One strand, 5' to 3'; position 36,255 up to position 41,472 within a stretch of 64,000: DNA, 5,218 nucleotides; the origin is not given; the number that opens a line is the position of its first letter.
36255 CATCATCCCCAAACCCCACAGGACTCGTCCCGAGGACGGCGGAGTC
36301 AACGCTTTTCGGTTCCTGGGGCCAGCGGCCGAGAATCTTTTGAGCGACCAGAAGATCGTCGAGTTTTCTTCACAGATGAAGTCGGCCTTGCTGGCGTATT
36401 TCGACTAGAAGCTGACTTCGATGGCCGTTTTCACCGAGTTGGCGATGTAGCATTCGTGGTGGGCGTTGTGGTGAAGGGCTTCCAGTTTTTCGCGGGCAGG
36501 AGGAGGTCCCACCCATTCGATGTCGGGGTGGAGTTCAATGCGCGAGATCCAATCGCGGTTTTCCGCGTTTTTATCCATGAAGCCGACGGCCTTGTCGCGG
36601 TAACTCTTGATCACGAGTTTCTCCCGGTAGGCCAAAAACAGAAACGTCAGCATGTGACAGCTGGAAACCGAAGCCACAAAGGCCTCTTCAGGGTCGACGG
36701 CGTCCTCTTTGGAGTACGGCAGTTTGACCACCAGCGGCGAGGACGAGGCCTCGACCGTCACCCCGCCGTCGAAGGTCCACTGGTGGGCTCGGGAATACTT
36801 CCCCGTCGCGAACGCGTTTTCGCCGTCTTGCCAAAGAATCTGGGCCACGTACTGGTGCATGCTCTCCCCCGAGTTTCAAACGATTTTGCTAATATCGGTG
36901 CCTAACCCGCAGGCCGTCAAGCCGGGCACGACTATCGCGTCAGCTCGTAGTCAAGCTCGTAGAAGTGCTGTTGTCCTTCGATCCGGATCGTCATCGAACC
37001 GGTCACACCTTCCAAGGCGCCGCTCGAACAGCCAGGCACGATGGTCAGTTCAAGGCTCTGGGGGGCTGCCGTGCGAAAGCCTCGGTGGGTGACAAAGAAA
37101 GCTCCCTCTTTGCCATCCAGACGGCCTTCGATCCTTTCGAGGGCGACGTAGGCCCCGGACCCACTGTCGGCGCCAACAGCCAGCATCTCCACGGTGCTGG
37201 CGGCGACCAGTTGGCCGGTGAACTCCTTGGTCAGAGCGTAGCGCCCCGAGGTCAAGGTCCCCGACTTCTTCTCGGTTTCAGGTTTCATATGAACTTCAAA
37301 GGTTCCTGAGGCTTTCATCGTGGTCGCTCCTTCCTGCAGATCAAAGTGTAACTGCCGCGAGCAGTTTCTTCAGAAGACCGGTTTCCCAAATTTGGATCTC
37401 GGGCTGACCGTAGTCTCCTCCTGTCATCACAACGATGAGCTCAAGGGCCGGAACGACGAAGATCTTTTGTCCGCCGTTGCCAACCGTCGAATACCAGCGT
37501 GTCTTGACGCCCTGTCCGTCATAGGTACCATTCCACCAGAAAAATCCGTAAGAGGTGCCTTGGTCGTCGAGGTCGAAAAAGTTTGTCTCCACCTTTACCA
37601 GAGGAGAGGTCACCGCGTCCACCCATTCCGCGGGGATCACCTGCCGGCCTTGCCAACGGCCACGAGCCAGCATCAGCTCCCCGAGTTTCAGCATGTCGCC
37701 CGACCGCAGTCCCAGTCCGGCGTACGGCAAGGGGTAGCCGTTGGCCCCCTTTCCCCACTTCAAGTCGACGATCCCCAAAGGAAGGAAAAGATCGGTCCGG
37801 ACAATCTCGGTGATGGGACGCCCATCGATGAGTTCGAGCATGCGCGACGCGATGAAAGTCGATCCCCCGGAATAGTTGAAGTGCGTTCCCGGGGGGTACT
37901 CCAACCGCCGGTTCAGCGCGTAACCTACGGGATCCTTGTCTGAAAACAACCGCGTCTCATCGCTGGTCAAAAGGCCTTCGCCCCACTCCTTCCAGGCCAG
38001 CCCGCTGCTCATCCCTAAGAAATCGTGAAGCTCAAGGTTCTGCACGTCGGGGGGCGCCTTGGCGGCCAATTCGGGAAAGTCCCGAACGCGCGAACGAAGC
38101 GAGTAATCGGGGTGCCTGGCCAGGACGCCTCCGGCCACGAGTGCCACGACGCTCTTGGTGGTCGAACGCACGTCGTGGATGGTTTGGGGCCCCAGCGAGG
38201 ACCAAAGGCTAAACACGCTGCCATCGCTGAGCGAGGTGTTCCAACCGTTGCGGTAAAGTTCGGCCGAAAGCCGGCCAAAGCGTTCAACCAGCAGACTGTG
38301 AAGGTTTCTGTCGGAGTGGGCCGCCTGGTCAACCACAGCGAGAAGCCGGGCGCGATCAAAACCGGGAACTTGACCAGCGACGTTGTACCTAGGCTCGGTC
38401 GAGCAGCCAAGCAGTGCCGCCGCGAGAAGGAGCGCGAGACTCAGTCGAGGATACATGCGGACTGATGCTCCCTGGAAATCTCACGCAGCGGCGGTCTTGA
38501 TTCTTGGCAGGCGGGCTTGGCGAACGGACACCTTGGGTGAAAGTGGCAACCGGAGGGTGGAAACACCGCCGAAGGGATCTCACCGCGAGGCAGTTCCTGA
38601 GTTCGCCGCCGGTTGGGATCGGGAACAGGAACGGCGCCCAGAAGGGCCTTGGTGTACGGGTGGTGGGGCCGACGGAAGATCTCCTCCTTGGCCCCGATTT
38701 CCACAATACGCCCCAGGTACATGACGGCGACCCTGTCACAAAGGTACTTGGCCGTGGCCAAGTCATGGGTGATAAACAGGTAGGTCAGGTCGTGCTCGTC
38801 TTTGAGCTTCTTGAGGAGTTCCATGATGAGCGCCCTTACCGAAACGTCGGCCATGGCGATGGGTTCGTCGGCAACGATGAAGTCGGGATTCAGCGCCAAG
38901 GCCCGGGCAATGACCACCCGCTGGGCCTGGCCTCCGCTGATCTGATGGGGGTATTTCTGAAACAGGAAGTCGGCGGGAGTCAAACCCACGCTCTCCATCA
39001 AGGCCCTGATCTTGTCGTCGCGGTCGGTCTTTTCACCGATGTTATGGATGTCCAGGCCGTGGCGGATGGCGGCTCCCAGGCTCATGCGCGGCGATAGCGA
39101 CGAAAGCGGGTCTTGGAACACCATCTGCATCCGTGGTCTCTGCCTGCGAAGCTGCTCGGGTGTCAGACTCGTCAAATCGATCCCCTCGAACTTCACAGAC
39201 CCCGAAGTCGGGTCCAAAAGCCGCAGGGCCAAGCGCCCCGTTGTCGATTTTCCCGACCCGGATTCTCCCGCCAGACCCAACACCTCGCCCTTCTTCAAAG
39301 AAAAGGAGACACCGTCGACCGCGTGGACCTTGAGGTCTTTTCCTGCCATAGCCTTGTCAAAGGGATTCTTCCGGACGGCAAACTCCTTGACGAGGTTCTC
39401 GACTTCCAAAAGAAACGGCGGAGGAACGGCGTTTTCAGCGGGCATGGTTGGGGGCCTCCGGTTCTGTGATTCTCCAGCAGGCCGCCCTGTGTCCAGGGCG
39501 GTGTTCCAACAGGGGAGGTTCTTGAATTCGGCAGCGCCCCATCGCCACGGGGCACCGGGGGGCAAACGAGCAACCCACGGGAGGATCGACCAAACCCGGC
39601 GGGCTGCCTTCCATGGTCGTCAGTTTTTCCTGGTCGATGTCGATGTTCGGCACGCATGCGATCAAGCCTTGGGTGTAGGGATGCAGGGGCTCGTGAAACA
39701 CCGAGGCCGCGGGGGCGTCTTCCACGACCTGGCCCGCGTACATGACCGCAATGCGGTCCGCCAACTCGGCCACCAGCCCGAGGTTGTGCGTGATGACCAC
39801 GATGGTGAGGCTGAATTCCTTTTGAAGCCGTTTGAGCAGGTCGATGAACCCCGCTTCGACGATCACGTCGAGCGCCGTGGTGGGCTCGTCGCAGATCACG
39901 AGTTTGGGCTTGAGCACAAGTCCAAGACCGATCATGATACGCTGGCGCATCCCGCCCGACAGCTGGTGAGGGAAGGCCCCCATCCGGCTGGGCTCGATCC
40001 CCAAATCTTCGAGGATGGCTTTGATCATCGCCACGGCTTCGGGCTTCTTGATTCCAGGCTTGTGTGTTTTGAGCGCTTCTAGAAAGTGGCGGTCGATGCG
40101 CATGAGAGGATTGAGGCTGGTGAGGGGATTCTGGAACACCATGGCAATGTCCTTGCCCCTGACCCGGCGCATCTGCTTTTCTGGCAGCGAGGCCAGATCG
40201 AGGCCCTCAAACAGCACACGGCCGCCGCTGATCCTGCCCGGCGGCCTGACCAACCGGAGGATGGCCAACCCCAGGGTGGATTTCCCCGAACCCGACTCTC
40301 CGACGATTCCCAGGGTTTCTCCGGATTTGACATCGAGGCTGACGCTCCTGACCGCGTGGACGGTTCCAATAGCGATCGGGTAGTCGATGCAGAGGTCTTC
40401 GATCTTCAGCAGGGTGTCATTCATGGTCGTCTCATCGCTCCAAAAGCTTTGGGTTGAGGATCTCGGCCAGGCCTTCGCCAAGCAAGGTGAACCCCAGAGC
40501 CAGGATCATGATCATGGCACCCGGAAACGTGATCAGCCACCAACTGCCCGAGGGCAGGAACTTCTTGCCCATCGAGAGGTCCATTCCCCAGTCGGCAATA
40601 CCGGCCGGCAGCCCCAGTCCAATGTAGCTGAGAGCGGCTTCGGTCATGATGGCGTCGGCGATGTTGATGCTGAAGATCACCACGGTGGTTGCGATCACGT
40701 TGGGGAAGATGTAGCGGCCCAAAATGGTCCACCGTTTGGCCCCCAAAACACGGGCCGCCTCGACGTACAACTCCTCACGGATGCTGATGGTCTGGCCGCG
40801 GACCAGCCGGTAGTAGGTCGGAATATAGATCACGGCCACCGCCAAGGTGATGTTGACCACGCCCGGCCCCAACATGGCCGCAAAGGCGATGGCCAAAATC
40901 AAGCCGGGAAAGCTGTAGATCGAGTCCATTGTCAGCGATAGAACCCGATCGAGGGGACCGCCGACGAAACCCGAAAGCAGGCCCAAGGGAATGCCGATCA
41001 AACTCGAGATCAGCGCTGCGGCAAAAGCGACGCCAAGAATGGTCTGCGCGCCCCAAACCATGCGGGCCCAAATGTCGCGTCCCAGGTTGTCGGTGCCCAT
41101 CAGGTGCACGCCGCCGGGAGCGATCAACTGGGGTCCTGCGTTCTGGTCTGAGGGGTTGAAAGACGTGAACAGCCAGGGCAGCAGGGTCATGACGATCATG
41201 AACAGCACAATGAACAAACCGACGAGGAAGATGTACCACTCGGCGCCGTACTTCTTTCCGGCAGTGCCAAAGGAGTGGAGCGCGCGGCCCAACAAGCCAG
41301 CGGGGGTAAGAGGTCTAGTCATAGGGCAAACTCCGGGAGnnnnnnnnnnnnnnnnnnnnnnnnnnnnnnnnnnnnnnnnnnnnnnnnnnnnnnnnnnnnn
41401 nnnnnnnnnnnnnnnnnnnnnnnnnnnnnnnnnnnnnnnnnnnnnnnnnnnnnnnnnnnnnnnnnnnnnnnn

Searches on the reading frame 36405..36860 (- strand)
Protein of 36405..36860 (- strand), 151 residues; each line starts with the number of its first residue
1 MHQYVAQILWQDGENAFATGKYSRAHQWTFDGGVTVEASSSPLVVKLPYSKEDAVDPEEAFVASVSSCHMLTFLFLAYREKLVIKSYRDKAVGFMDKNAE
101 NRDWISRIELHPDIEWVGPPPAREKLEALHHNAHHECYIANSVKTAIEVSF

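Call 26: search_protein_families(library=pfam, max_evalue=0.00001, proteins=[window:36405-36860:-])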
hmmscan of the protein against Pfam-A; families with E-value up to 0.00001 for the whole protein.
window:36405-36860:- (151 aa): 1 family
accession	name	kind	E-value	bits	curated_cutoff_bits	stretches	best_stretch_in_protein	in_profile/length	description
PF02566.24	OsmC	-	3.6e-13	50.2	27.5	1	51-150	2-98/100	OsmC-like protein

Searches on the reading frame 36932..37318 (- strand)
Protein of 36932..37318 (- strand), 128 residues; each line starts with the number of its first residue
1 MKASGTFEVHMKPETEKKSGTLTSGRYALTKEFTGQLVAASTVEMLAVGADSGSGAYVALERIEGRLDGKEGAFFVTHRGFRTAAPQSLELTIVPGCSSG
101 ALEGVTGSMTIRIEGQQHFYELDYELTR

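Call 26: search_protein_families(library=pfam, max_evalue=0.00001, proteins=[window:36932-37318:-])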
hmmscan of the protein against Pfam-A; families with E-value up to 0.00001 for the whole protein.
window:36932-37318:- (128 aa): 1 family
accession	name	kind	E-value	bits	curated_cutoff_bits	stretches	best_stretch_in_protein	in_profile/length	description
PF11528.13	DUF3224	-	1.1e-31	109.7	25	1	3-124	1-126/126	Protein of unknown function (DUF3224)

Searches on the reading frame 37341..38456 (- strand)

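Call 26: search_protein_families(library=pfam, max_evalue=0.00001, proteins=[window:37341-38456:-])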
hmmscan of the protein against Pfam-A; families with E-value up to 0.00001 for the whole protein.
window:37341-38456:- (371 aa): 1 family
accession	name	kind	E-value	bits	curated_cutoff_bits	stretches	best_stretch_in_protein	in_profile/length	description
PF00144.29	Beta-lactamase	-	9.2e-21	74.8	27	1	87-344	43-306/329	Beta-lactamase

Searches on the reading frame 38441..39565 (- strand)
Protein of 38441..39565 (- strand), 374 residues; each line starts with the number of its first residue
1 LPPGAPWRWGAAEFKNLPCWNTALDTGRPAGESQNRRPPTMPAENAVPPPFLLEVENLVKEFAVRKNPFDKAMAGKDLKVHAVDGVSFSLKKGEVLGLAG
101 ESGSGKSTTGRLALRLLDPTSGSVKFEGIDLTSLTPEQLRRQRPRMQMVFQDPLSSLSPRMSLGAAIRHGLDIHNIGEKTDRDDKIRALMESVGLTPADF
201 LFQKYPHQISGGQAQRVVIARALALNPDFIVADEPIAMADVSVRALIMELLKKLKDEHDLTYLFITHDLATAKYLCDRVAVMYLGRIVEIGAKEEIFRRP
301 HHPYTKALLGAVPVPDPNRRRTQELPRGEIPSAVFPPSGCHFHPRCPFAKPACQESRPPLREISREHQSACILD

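Call 26: search_protein_families(library=pfam, max_evalue=0.00001, proteins=[window:38441-39565:-])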
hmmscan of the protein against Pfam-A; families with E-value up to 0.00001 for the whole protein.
window:38441-39565:- (374 aa): 2 families
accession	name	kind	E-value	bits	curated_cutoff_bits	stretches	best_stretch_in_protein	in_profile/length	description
PF00005.33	ABC_tran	-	9.5e-31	107.7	25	1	84-237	2-137/137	ABC transporter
PF08352.17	oligo_HPY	-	1.7e-20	73.6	27.1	1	288-353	1-65/65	Oligopeptide/dipeptide transporter, C-terminal region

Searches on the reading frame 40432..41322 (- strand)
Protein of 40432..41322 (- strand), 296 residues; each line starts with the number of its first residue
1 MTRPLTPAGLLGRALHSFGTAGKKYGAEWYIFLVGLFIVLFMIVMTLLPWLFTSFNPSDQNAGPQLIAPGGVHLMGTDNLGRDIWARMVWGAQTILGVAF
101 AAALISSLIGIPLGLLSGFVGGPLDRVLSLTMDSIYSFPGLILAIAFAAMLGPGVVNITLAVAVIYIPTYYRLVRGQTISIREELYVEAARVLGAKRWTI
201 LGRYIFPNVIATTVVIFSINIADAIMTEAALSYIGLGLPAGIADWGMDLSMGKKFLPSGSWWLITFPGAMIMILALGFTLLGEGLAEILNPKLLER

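Call 27: search_protein_families(library=pfam, max_evalue=0.00001, proteins=[window:40432-41322:-])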
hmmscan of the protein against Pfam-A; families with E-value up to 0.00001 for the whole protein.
window:40432-41322:- (296 aa): 1 family
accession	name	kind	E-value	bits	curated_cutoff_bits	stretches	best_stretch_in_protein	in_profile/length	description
PF00528.27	BPD_transp_1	-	3.4e-26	92.6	26.4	1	110-293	1-182/184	Binding-protein-dependent transport system inner membrane component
